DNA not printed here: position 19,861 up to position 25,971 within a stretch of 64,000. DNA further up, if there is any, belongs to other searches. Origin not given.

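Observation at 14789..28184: A2M-PBP1C periplasmic module extended by a giant upstream repeat protein, all three translationally coupled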

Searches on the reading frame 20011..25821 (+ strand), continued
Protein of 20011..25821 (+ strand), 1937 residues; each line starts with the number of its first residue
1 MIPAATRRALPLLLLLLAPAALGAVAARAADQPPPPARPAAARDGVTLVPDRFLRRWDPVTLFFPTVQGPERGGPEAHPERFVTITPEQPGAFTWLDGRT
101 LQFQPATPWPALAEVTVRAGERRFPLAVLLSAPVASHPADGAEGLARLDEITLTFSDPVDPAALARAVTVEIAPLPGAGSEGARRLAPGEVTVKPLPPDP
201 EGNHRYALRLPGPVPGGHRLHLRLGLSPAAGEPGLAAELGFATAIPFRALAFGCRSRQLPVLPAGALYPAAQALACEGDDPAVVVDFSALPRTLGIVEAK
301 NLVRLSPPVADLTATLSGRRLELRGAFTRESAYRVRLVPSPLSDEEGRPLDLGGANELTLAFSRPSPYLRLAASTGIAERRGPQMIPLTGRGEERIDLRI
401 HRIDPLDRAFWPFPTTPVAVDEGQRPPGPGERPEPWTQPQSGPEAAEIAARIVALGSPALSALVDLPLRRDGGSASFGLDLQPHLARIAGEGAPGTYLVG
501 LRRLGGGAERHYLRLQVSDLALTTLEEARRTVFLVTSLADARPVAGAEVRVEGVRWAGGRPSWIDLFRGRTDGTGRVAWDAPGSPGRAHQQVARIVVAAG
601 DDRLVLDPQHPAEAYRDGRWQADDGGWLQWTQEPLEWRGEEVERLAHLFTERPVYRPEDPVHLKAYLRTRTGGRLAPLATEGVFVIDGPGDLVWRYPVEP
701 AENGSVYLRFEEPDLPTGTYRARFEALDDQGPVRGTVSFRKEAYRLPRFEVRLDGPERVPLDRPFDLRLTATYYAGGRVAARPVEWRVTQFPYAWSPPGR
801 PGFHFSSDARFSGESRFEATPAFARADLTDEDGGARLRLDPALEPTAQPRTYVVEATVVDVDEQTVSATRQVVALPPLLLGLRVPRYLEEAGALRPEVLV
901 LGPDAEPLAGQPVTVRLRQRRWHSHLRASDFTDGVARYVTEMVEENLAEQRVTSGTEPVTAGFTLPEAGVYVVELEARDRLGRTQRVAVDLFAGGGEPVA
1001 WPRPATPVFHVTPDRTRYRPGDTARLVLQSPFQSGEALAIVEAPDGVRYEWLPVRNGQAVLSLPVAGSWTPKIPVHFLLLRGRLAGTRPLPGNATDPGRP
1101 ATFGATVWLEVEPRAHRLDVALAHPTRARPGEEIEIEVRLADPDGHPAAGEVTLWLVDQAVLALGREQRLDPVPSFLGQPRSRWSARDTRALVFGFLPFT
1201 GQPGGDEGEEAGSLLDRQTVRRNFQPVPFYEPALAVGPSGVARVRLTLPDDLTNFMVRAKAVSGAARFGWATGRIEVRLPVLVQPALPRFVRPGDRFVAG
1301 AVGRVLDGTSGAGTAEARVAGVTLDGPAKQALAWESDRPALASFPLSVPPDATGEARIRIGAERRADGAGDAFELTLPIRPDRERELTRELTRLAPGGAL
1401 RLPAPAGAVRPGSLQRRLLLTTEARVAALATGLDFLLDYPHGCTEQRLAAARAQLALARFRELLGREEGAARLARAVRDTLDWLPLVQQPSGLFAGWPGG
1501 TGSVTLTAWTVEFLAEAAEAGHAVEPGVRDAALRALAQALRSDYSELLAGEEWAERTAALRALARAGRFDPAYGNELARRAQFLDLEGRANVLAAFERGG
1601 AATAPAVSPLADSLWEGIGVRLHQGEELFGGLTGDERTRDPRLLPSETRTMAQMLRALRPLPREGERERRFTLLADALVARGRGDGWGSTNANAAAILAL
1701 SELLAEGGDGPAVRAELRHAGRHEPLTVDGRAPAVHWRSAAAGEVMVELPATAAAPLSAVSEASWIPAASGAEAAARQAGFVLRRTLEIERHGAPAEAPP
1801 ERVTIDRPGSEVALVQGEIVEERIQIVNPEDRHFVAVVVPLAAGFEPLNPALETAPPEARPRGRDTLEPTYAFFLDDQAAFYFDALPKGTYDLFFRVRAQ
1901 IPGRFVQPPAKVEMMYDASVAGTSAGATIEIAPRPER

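Call 74: find_encoding_contigs(protein=P0365, flank=8000, max_places=1)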
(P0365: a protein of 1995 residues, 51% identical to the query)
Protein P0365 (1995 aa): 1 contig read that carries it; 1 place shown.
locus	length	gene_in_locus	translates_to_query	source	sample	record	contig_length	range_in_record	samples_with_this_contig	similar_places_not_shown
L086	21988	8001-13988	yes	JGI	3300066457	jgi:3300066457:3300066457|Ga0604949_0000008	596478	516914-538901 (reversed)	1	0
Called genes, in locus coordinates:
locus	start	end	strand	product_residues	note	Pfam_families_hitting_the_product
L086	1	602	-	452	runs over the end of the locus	-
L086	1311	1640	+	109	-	PF01909:NTP_transf_2, PF18765:Polbeta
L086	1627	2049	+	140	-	PF05168:HEPN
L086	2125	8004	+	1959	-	-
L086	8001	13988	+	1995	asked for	PF01835:MG2 (weak), PF07703:A2M_BRD, PF00207:A2M, PF17973:bMG10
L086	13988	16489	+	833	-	PF00912:Transgly, PF00905:Transpeptidase, PF06832:BiPBP_C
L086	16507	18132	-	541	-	-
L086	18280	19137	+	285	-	PF13714:PEP_mutase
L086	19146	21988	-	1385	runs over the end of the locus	PF13205:Big_5 (weak), PF04151:PPC (faint), PF18884:TSP3_bac (weak)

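Call 75: find_encoding_contigs(protein=P0327, flank=8000, max_places=1)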
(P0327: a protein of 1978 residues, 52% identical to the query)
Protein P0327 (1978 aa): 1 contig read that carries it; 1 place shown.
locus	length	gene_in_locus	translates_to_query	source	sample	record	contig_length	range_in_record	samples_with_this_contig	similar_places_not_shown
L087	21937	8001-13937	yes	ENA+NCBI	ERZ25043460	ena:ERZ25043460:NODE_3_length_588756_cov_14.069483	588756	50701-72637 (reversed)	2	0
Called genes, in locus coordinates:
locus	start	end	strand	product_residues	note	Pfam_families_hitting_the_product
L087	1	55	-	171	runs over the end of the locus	-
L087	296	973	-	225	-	PF13801:Metal_resist (weak)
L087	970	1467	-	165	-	-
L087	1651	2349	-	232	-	PF07638:Sigma70_ECF (weak), PF04542:Sigma70_r2, PF08281:Sigma70_r4_2, PF04545:Sigma70_r4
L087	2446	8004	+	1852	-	-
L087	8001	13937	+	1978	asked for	PF11974:bMG3 (weak), PF01835:MG2, PF17962:bMG6 (faint), PF07703:A2M_BRD, PF00207:A2M, PF17973:bMG10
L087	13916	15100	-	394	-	PF01306:LacY_symp (faint), PF07690:MFS_1, PF12832:MFS_1_like, PF13347:MFS_2 (faint), PF00083:Sugar_tr, PF07690:MFS_1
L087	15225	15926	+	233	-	-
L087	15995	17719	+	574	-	PF01257:2Fe-2S_thioredx, PF01512:Complex1_51K, PF10531:SLBB (weak), PF10589:NADH_4Fe-4S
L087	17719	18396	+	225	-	PF13510:Fer2_4, PF22117:Fer4_Nqo3, PF12837:Fer4_6 (weak), PF13237:Fer4_10 (weak), PF14697:Fer4_21 (weak), PF12838:Fer4_7, PF13187:Fer4_9 (weak), PF00037:Fer4 (weak)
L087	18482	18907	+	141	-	PF04879:Molybdop_Fe4S4, PF00384:Molybdopterin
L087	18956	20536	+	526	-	PF00384:Molybdopterin, PF01568:Molydop_binding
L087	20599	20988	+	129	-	PF19937:GldC-like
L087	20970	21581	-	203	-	PF13302:Acetyltransf_3, PF00583:Acetyltransf_1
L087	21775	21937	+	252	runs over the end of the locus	PF13489:Methyltransf_23, PF08241:Methyltransf_11, PF13649:Methyltransf_25 (weak), PF08242:Methyltransf_12, PF13847:Methyltransf_31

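Call 76: find_encoding_contigs(protein=P0289, flank=8000, max_places=1)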
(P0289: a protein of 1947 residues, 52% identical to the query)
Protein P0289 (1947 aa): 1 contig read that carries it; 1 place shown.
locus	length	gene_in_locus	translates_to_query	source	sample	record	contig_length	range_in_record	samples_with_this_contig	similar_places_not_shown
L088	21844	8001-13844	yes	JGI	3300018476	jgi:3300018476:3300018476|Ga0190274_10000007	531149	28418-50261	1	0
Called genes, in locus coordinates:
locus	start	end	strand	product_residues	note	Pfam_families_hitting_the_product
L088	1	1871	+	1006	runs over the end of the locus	PF04313:HSDR_N, PF00270:DEAD (weak), PF04851:ResIII, PF18766:SWI2_SNF2, PF22679:T1R_D3-like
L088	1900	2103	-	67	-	-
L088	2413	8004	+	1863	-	-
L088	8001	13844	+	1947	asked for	PF11974:bMG3 (faint), PF01835:MG2, PF07703:A2M_BRD, PF00207:A2M, PF17973:bMG10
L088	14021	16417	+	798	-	PF00912:Transgly, PF00905:Transpeptidase, PF06832:BiPBP_C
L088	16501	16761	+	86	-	PF19806:DUF6289 (weak)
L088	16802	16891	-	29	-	-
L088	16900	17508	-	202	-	PF01569:PAP2 (weak)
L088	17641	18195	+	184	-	-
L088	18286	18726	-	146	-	PF20136:DUF6526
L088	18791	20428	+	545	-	PF05960:DUF885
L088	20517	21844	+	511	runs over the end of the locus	PF03098:An_peroxidase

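Call 77: find_encoding_contigs(protein=P0364, flank=8000, max_places=1)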
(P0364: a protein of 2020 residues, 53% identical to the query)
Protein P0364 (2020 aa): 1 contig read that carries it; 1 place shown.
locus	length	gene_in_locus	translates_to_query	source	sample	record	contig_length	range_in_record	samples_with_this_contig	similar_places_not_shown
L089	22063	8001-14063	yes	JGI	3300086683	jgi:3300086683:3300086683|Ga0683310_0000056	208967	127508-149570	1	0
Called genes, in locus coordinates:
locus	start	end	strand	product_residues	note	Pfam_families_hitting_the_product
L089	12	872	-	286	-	-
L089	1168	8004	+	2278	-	-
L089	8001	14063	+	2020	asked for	PF01835:MG2, PF17962:bMG6 (faint), PF07703:A2M_BRD, PF00207:A2M, PF17973:bMG10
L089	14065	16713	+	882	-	PF00912:Transgly, PF00905:Transpeptidase, PF06832:BiPBP_C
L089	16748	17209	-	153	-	PF20136:DUF6526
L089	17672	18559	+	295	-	-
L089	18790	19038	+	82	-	-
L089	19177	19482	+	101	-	-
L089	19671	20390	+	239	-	PF10028:DUF2270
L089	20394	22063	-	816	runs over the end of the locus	PF02225:PA, PF04389:Peptidase_M28, PF04253:TFR_dimer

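Call 97: search_protein_families(library=padloc, proteins=[window:20011-25821:+], max_evalue=0.01)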
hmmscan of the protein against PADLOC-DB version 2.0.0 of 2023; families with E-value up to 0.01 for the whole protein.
window:20011-25821:+ (1937 aa): 0 families
